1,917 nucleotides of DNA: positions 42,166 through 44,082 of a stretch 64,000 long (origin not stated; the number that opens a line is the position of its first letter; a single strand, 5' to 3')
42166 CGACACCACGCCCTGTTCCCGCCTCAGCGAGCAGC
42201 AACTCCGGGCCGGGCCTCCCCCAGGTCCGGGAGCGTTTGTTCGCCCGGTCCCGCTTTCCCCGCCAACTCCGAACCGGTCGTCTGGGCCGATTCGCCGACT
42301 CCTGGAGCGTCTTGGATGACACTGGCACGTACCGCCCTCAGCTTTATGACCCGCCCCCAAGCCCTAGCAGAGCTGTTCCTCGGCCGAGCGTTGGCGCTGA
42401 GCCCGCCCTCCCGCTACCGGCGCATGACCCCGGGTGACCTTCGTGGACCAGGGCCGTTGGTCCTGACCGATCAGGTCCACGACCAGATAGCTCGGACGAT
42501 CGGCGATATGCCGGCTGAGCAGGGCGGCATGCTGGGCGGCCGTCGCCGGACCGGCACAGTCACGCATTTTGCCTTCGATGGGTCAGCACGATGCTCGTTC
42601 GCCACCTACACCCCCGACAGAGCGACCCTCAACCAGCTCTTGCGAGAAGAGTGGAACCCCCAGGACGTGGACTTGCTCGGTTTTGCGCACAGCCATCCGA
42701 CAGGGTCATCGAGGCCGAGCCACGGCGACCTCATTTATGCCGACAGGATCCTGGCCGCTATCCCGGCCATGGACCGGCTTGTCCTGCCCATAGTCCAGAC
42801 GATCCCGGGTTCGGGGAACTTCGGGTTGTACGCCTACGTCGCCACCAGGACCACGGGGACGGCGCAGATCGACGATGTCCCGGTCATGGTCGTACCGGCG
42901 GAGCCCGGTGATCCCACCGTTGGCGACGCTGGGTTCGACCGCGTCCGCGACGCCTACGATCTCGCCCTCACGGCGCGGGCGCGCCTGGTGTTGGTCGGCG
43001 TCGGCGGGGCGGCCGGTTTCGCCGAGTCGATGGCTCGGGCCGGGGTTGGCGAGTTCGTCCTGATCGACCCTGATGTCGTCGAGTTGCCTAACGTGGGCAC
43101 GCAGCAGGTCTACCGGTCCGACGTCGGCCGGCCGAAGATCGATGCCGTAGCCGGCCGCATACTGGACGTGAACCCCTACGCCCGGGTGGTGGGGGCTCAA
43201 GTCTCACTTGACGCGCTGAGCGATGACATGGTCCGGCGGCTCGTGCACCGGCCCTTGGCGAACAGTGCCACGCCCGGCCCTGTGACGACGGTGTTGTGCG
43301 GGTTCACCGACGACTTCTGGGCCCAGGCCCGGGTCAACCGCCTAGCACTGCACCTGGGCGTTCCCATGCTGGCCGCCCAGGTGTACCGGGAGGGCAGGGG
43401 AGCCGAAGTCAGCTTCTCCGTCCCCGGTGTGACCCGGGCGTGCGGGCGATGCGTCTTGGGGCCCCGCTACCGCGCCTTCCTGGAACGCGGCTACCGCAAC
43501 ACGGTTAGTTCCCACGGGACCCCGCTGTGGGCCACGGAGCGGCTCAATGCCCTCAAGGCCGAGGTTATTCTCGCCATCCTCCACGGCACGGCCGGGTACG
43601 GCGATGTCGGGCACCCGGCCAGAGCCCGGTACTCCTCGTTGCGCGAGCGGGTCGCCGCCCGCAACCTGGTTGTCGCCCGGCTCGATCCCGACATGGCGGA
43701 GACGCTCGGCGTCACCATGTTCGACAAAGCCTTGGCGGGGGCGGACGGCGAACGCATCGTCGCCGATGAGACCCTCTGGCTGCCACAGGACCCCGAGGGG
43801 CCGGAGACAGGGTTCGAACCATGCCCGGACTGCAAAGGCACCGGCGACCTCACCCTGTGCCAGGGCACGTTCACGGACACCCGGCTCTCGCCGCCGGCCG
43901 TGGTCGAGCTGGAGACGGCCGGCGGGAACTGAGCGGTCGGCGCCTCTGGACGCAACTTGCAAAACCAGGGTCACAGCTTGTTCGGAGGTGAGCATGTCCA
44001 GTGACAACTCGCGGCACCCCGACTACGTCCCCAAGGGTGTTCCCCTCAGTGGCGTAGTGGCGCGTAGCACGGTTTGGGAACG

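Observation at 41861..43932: JAB-E1 fusion coupled to a small protein with a flexible Gly-terminated tail, and no recognisable E2 or GG-ending beta-grasp Ubl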

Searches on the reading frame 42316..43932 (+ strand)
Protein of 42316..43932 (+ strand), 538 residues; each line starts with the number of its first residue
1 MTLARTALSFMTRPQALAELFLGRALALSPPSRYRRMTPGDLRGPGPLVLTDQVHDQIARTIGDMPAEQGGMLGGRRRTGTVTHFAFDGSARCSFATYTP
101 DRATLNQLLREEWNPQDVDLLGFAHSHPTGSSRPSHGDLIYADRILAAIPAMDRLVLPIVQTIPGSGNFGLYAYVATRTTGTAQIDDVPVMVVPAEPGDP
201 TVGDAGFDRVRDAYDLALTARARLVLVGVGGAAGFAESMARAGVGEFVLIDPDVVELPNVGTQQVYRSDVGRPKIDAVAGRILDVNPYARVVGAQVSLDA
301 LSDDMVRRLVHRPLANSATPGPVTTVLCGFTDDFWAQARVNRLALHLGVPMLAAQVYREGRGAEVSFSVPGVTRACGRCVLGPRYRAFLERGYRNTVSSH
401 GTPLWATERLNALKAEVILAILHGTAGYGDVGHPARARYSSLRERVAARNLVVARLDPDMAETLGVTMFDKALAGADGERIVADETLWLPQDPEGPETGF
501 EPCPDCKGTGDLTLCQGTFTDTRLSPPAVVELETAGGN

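Call 4: search_protein_families(library=pfam, proteins=[window:42316-43932:+], max_evalue=0.01)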
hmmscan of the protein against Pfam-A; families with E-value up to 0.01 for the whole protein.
window:42316-43932:+ (538 aa): 2 families
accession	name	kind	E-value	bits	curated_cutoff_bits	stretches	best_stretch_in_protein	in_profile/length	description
PF00899.27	ThiF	-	7.7e-18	64.9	28.1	1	221-379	20-163/238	ThiF family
PF14464.11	Prok-JAB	-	2.1e-08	34.5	25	1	63-146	14-94/114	Prokaryotic homologs of the JAB domain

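Call 5: search_protein_families(library=ncbifam, proteins=[window:42316-43932:+], max_evalue=0.01)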
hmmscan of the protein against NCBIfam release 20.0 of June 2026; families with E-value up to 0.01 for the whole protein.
window:42316-43932:+ (538 aa): 18 families
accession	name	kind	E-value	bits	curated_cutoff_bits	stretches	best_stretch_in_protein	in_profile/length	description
TIGR02356.1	adenyl_thiF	equivalog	7.8e-14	51.5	275.25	1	221-381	21-166/203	thiazole biosynthesis adenylyltransferase ThiF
NF006395.0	PRK08644.1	equivalog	4.1e-13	49.5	159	1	220-300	29-110/215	sulfur carrier protein ThiS adenylyltransferase ThiF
NF004281.0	PRK05690.1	subfamily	2e-11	43.6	266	1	221-358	32-157/250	molybdopterin-synthase adenylyltransferase MoeB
TIGR02354.1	thiF_fam2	equivalog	2.8e-11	43.7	152.2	1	221-291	21-92/200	thiamine biosynthesis protein ThiF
NF006444.0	PRK08762.1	equivalog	3e-11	42.6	449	1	220-380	146-294/387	molybdopterin-synthase adenylyltransferase MoeB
NF011696.0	PRK15116.1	equivalog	6.4e-11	42.4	304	1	206-293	15-104/268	tRNA cyclic N6-threonylcarbamoyladenosine(37) synthase TcdA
NF004111.0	PRK05600.1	equivalog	2.3e-10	40.1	437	1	221-300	41-122/371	ThiF family adenylyltransferase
TIGR02355.1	moeB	equivalog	1.1e-09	38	376.55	1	221-299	24-104/240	molybdopterin-synthase adenylyltransferase MoeB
NF058523.1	6A-MBL_cap2_3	equivalog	1.2e-09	37.3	320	1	220-297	297-376/665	anti-phage 6A-MBL system cap2_3 protein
NF047750.1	SAMPActivE1UbaA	equivalog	4.2e-09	36.1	450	1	222-300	33-113/270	SAMP-activating enzyme E1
NF006077.0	PRK08223.1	equivalog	8.6e-09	34.8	266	1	221-291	28-100/296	hypothetical protein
NF005646.0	PRK07411.1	equivalog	1.3e-07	31.1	633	1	222-299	39-118/390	molybdopterin-synthase adenylyltransferase MoeB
NF009123.0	PRK12475.1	subfamily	2.5e-07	30.3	510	1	223-291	26-98/338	MoeB/ThiF family adenylyltransferase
NF005902.0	PRK07878.1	equivalog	5.9e-07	28.7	647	1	221-300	42-123/392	adenylyltransferase/sulfurtransferase MoeZ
NF041370.1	desamp_Halo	equivalog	3.7e-06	26.9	130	1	51-138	4-95/133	desampylase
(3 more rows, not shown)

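Call 7: search_protein_families(library=padloc, proteins=[window:42316-43932:+], max_evalue=0.01)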
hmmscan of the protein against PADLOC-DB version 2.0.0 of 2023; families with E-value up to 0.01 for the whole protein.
window:42316-43932:+ (538 aa): 27 families (the best 25 are shown)
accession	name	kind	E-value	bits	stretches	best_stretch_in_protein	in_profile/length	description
PDLC00855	E1-E2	-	2e-12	45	1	219-316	300-398/579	E1-E2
PDLC00832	E1-E2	-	1e-10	38.5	1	220-293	337-411/588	E1-E2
PDLC00836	E1-E2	-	5.7e-10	36.4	1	217-309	337-431/602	E1-E2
PDLC00829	E1-E2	-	7.3e-10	36.5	1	210-365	160-304/426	E1-E2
PDLC00835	E1-E2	-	5.6e-09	32.9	1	222-297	374-450/778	E1-E2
PDLC00828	E1-E2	-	8.5e-09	33.1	1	205-312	159-266/431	E1-E2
PDLC00851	E1-E2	-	1.2e-08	32.3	1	221-289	240-309/491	E1-E2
PDLC00840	E1-E2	-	3e-08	31.1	1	221-294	213-287/458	E1-E2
PDLC00856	E1-E2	-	3.6e-08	30.3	1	210-296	309-398/573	E1-E2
PDLC00848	E1-E2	-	1.1e-07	28.5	1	221-307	374-461/607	E1-E2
PDLC00847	E1-E2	-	1.2e-07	28.6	1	209-295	274-361/523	E1-E2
PDLC00844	E1-E2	-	2.5e-07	27.7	1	220-288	275-343/489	E1-E2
PDLC00827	E1-E2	-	2.9e-07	27.2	1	66-145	584-669/711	E1-E2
PDLC00850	E1-E2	-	1e-06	25.5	1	222-291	315-385/566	E1-E2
PDLC00837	E1-E2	-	2.5e-06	24.6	1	221-303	325-412/593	E1-E2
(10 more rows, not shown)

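Call 18: search_solved_structures(query=window:42316-43929:+, max_evalue=0.001, show_alignments=2)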
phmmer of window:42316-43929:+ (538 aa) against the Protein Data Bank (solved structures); distinct sequences matched with E-value up to 0.001: 20.
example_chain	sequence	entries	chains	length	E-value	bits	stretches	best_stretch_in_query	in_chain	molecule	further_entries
4d7a_A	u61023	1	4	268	1.9e-08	36.9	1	213-292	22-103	TRNA THREONYLCARBAMOYLADENOSINE DEHYDRATASE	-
4yed_A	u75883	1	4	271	1.9e-08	36.9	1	213-292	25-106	tRNA threonylcarbamoyladenosine dehydratase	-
4d79_A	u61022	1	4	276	2e-08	36.9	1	213-292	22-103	TRNA THREONYLCARBAMOYLADENOSINE DEHYDRATASE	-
4rdh_A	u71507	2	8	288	2.1e-08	36.8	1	213-292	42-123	tRNA threonylcarbamoyladenosine dehydratase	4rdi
6h78_A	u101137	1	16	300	1.1e-07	34.4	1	223-380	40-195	Ubiquitin-like modifier-activating enzyme 5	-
6h77_A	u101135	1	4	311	1.3e-07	34.2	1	223-380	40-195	Ubiquitin-like modifier-activating enzyme 5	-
1zfn_A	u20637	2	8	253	2.8e-07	33.1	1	222-426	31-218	Adenylyltransferase thiF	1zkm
1zud_1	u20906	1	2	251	2.8e-07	33.1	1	222-426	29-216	Adenylyltransferase thiF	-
1jw9_B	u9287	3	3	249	3.3e-07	32.9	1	221-299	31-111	MOLYBDOPTERIN BIOSYNTHESIS MOEB PROTEIN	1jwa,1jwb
3guc_A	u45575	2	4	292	7e-07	31.8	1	223-380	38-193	Ubiquitin-like modifier-activating enzyme 5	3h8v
5iaa_A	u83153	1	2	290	8.3e-07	31.5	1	224-380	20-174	Ubiquitin-like modifier-activating enzyme 5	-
5l95_A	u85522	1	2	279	1e-06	31.2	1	224-380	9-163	Ubiquitin-like modifier-activating enzyme 5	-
5ff5_A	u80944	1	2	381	3.1e-06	29.6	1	221-289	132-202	PaaA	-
6om4_A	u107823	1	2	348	0.00012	24.3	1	221-291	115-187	MccB protein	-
3h5n_A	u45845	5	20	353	0.00013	24.3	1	221-291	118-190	MccB protein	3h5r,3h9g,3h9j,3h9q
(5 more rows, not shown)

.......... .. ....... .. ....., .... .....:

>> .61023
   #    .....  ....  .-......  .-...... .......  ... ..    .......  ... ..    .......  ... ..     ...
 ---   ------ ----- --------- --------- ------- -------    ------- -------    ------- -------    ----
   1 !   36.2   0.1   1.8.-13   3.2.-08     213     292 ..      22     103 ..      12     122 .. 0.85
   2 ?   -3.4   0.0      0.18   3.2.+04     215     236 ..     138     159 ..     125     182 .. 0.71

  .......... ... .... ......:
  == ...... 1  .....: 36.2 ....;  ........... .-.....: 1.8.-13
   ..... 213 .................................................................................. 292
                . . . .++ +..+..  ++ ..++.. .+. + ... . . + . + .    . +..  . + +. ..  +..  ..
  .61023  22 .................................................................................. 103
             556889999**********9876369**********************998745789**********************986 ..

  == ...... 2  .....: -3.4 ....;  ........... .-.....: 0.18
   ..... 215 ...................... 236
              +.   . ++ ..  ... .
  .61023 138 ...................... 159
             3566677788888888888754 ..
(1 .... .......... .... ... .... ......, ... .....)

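Call 30: find_homologous_proteins(query=window:42316-43929:+, max_evalue=1e-10)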
Query window:42316-43929:+ (538 aa): 362 proteins with E <= 1e-10 among 8000 candidates; the best 120 are listed.
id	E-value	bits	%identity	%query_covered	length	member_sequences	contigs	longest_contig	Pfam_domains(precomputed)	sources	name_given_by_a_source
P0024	0.0e+0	1104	100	91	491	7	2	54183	PF14464.12,PF00899.28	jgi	jgi:hypothetical protein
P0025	7.3e-269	911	83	91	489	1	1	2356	PF14464.12,PF00899.28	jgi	jgi:hypothetical protein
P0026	5.1e-242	823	72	92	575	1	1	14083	PF14464.12,PF00899.28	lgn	-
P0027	1.1e-234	798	69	98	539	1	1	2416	PF14464.12,PF00899.28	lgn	-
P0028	5.6e-232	790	69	98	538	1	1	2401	PF14464.12,PF00899.28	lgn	-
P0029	2.2e-229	781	68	98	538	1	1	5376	PF14464.12,PF00899.28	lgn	-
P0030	1.6e-207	709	65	93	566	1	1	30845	PF14464.12,PF00899.28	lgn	-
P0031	4.2e-207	707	65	93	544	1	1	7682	PF00899.28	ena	-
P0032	1.5e-205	702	64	91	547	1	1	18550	PF14464.12,PF00899.28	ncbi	ncbi:ThiF family adenylyltransferase [Mycobacterium sp. ZZG]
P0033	1.3e-202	693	64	92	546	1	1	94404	PF14464.12,PF00899.28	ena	-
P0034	2.8e-202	692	63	92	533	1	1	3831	PF14464.12,PF00899.28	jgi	jgi:proteasome lid subunit RPN8/RPN11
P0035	3.2e-202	691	63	92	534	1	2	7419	PF00899.28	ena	-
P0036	2.7e-201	688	63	92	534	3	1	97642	PF14464.12,PF00899.28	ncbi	-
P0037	3.3e-200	685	61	96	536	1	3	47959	PF14464.12,PF00899.28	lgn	-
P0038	1.6e-199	682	62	93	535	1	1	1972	PF00899.28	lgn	-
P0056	2.3e-152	527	50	95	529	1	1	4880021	PF14464.12,PF00899.28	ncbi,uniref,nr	ncbi:JAB domain-containing protein similar to deubiquitination enzymes [Jatrophihabitans sp. GAS493]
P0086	1.1e-146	508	51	92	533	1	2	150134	PF14464.12,PF00899.28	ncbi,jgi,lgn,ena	-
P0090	4.0e-146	506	53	86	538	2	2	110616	PF14464.12,PF00899.28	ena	-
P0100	6.3e-145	502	52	86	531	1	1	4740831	PF14464.12,PF00899.28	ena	-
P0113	9.5e-144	498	50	89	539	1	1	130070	PF14464.12,PF00899.28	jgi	jgi:hypothetical protein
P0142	7.3e-141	489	50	90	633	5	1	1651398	PF14464.12,PF00899.28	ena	-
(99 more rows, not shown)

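Call 31: find_encoding_contigs(protein=P0056, flank=8000, max_places=1)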
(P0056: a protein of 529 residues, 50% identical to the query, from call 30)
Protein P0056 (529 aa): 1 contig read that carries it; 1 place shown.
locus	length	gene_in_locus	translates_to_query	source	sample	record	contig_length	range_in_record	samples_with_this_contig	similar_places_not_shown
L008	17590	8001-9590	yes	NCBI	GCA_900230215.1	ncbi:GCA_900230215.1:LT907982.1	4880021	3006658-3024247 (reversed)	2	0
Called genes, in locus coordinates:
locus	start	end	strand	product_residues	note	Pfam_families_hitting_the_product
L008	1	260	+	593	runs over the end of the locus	PF02861:Clp_N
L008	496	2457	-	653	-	-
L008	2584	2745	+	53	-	-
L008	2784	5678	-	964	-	PF13360:PQQ_2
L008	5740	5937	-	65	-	-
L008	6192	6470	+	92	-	-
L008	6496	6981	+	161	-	-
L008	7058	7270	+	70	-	-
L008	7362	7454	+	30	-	-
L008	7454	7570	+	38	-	-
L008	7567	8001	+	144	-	-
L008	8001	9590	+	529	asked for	PF14464:Prok-JAB (weak), PF00899:ThiF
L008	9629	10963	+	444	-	PF06309:Torsin (weak), PF13191:AAA_16 (faint), PF07724:AAA_2, PF13401:AAA_22 (faint), PF00004:AAA, PF07728:AAA_5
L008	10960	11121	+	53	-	-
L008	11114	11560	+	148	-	-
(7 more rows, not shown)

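Call 32: find_encoding_contigs(protein=P0086, flank=8000, max_places=1)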
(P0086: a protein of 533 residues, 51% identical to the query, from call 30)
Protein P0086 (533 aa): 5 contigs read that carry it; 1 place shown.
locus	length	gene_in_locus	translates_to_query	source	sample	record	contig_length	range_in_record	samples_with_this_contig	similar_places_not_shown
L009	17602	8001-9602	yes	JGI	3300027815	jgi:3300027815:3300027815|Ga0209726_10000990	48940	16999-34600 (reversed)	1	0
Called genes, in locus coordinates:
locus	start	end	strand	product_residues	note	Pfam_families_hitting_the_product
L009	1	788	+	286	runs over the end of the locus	-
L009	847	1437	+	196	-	PF14460:Prok-E2_D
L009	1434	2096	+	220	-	-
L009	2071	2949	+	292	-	PF00899:ThiF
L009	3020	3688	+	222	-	-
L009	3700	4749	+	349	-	PF19587:DUF6094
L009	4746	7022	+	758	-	PF00271:Helicase_C (weak)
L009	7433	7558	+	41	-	-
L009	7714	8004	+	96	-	-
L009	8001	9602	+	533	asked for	PF14464:Prok-JAB (weak), PF00899:ThiF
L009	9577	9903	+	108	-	-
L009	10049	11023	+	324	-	-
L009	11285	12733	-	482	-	PF13646:HEAT_2 (faint)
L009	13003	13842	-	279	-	PF04055:Radical_SAM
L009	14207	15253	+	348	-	-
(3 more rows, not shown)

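Call 33: find_encoding_contigs(protein=P0142, flank=8000, max_places=1)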
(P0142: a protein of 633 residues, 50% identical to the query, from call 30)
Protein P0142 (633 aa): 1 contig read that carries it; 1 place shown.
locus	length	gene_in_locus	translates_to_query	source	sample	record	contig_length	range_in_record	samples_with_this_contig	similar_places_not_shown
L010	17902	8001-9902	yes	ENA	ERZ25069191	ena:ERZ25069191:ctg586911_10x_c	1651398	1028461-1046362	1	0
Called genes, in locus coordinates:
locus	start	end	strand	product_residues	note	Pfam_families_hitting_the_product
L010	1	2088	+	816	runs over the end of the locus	PF12846:AAA_10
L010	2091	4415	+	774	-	PF01656:CbiA, PF06564:CBP_BcsQ (weak), PF10609:ParA, PF13614:AAA_31 (faint)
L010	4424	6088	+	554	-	-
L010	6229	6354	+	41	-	-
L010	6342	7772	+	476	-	PF00158:Sigma54_activat, PF07724:AAA_2, PF13401:AAA_22 (weak), PF00004:AAA (weak), PF07728:AAA_5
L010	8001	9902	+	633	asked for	PF14464:Prok-JAB (weak), PF00899:ThiF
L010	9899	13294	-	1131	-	PF01580:FtsK_SpoIIIE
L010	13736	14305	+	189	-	-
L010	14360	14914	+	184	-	-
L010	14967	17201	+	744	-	-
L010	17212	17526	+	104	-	-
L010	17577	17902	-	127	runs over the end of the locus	-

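Call 40: search_protein_families(library=phrogs, proteins=[window:42316-43932:+], max_evalue=0.01)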
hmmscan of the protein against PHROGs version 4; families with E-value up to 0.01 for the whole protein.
window:42316-43932:+ (538 aa): 2 families
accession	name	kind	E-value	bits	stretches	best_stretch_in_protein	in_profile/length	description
phrog_37075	-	unknown function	8.9e-11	42.6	1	221-293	22-96/256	-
phrog_19840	-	unknown function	4e-07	30.7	1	222-302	124-206/367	-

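Call 64: search_dna_similar(query=window:42316-43929:+, collection=plasmids, mode=protein, max_evalue=1e-20, max_rows=15)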
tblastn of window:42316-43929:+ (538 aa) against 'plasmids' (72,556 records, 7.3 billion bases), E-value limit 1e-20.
No match.

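Call 79: search_solved_structures(query=A8, max_evalue=0.01, show_alignments=0)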
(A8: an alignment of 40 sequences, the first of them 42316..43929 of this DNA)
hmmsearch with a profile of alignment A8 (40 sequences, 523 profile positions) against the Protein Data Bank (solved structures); distinct sequences matched with E-value up to 0.01: 65 (the best 60 are shown).
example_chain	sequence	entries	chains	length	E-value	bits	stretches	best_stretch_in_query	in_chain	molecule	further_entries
4yed_A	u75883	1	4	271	1.6e-15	59.8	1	203-284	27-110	tRNA threonylcarbamoyladenosine dehydratase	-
4d7a_A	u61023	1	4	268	1.9e-15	59.6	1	203-284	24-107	TRNA THREONYLCARBAMOYLADENOSINE DEHYDRATASE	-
4rdh_A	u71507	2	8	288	1.9e-15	59.6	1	203-284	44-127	tRNA threonylcarbamoyladenosine dehydratase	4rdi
4d79_A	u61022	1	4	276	2e-15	59.5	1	203-284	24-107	TRNA THREONYLCARBAMOYLADENOSINE DEHYDRATASE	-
6h78_A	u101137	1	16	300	1.4e-14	56.8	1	171-368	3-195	Ubiquitin-like modifier-activating enzyme 5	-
6h77_A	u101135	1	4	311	1.5e-14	56.6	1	171-368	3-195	Ubiquitin-like modifier-activating enzyme 5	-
1jw9_B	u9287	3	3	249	3.3e-14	55.5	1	205-293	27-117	MOLYBDOPTERIN BIOSYNTHESIS MOEB PROTEIN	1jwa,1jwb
8ide_A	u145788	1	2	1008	8e-14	54.2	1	178-285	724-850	N(6)-L-threonylcarbamoyladenine synthase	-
3guc_A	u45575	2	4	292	1.1e-13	53.8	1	194-368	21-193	Ubiquitin-like modifier-activating enzyme 5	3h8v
6om4_A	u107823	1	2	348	1.2e-13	53.7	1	206-291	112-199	MccB protein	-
3h5n_A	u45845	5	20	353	1.3e-13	53.5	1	206-291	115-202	MccB protein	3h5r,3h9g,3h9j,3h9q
3h5a_A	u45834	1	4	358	1.3e-13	53.5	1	206-291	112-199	MccB protein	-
5iaa_A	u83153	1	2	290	2.2e-13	52.8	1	196-368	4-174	Ubiquitin-like modifier-activating enzyme 5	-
5l95_A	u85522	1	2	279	1.2e-12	50.4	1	208-368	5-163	Ubiquitin-like modifier-activating enzyme 5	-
5ff5_A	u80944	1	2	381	1.8e-11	46.5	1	205-282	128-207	PaaA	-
9ea4_A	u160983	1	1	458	3.8e-06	28.9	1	112-273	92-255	Citrobacter BubCD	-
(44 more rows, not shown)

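Call 82: find_encoding_contigs(protein=P0100, flank=7000, max_places=1)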
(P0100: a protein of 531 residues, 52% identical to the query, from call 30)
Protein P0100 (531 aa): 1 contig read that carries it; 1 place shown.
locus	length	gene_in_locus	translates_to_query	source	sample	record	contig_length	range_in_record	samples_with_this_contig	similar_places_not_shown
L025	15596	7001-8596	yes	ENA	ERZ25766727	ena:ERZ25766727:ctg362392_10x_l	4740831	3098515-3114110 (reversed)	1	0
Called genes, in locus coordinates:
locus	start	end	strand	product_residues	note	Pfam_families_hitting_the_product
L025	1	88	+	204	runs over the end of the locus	PF05977:MFS_3, PF07690:MFS_1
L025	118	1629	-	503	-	PF02661:Fic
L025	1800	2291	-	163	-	PF01613:Flavin_Reduct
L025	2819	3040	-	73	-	PF04255:DUF433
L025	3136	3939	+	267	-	PF00892:EamA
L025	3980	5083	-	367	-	-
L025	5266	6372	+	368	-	-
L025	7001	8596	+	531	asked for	PF14464:Prok-JAB (weak), PF00899:ThiF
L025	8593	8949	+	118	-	-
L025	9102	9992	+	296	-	-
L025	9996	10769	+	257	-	-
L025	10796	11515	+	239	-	PF05887:Trypan_PARP, PF00691:OmpA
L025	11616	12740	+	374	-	-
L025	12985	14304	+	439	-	PF07724:AAA_2, PF07728:AAA_5 (faint)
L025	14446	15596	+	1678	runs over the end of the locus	PF00562:RNA_pol_Rpb2_6, PF04560:RNA_pol_Rpb2_7 (weak), PF00623:RNA_pol_Rpb1_2, PF04998:RNA_pol_Rpb1_5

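Call 83: find_encoding_contigs(protein=P0113, flank=7000, max_places=1)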
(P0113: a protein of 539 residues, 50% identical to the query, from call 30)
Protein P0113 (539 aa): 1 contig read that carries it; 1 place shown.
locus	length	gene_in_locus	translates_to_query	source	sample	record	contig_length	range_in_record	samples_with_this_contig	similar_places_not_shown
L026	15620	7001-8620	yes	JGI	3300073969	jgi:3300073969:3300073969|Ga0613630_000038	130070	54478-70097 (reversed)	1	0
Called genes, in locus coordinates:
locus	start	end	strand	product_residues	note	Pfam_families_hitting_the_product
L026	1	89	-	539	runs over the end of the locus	PF00239:Resolvase, PF07508:Recombinase, PF13408:Zn_ribbon_recom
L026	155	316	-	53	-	-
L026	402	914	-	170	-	-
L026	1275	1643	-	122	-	-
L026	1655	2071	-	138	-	PF13560:HTH_31 (weak), PF01381:HTH_3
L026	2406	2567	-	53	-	-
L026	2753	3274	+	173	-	-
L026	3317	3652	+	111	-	-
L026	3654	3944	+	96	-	-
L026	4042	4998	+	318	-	-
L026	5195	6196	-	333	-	PF04198:Sugar-bind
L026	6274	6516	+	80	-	-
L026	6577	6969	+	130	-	-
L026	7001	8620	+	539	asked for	PF14464:Prok-JAB (weak), PF00899:ThiF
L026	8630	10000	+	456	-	PF00004:AAA (faint), PF07724:AAA_2, PF07728:AAA_5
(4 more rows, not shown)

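Call 84: find_encoding_contigs(protein=P0090, flank=7000, max_places=1)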
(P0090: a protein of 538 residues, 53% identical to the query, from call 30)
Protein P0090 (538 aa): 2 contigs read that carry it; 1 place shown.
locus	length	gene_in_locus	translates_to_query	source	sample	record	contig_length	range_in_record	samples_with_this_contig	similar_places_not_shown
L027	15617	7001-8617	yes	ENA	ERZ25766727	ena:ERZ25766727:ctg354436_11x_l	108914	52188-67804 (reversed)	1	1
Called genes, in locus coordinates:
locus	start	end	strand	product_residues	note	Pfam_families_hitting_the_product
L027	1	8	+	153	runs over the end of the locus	PF13542:HTH_Tnp_ISL3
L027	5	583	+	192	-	PF01610:DDE_Tnp_ISL3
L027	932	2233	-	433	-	PF00395:SLH (faint)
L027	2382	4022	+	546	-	PF05598:DUF772, PF01609:DDE_Tnp_1, PF13751:DDE_Tnp_1_6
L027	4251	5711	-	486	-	PF24391:HD-CE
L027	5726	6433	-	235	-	-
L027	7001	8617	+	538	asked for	PF14464:Prok-JAB, PF00899:ThiF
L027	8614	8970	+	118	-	-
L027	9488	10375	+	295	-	-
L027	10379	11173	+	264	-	PF13519:VWA_2 (weak)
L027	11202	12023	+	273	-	PF00691:OmpA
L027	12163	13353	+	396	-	-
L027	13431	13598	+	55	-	-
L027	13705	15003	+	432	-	PF13191:AAA_16 (weak), PF00004:AAA, PF07724:AAA_2, PF07728:AAA_5 (faint)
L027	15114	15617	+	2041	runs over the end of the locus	PF13375:RnfC_N (faint), PF00364:Biotin_lipoyl (faint), PF00562:RNA_pol_Rpb2_6, PF00623:RNA_pol_Rpb1_2, PF04998:RNA_pol_Rpb1_5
